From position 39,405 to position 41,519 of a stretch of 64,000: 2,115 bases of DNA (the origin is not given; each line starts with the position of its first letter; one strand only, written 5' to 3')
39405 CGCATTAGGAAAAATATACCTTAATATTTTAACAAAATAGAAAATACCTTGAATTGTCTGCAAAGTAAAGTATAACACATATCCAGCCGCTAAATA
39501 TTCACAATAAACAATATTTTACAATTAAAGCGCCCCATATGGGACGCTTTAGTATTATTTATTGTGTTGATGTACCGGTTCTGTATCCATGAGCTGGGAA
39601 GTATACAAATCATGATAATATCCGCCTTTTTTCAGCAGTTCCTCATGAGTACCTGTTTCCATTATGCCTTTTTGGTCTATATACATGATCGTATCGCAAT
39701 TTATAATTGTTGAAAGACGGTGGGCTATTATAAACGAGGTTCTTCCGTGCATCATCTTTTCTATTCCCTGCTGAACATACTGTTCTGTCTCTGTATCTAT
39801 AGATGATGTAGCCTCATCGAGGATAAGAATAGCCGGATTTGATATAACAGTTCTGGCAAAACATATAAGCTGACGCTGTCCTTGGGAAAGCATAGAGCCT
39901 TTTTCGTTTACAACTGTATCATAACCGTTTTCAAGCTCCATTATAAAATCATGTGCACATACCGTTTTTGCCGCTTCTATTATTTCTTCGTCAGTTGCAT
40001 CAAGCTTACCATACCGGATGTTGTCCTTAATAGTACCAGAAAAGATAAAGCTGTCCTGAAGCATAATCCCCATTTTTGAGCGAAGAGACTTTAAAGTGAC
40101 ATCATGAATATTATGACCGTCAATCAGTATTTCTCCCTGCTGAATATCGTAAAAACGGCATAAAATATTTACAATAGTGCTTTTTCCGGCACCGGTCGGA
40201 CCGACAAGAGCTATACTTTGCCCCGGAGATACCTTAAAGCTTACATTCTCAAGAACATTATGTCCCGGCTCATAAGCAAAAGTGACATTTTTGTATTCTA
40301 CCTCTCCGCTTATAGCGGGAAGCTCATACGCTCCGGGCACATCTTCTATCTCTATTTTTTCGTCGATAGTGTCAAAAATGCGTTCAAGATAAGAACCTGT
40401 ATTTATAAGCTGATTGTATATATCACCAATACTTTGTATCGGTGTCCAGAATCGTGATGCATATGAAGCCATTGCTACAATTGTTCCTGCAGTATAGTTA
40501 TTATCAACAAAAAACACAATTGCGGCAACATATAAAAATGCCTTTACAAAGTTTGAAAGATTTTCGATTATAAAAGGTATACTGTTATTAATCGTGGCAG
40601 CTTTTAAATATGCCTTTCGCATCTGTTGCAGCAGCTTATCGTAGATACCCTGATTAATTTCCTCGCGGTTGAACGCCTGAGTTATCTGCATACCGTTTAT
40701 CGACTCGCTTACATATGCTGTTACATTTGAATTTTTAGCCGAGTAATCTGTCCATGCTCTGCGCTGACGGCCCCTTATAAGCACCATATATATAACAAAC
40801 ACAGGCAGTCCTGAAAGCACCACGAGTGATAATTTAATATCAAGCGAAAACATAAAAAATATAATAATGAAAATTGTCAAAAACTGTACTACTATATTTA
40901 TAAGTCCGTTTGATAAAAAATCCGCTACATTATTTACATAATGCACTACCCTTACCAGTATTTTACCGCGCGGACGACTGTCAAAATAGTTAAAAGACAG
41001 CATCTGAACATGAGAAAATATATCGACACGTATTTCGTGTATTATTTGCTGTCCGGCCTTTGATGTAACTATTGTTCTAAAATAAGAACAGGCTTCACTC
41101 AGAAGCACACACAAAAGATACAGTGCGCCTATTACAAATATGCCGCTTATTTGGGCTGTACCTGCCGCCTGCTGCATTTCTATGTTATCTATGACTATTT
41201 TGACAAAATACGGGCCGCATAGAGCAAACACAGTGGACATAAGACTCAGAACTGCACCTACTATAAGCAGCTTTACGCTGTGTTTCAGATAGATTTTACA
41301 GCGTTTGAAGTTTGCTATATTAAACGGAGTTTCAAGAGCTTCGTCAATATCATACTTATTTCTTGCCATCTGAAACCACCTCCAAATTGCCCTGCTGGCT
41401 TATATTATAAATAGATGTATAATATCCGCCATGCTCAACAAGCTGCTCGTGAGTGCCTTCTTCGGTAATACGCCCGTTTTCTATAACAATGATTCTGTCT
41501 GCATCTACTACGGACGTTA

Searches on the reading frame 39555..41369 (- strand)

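Call 67: search_protein_families(library=pfam, proteins=[window:39555-41369:-], max_evalue=0.00001)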
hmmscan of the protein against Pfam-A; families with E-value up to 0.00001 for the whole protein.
window:39555-41369:- (604 aa): 3 families
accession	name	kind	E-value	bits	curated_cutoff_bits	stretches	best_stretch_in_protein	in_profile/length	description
PF00664.28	ABC_membrane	-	3.2e-41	142.3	28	1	35-307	1-270/274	ABC transporter transmembrane region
PF00005.33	ABC_tran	-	7.7e-33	114.4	25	1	373-522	1-137/137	ABC transporter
PF02463.25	SMC_N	-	1.5e-06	28.2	40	0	403-566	100-213/220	RecF/RecN/SMC N terminal domain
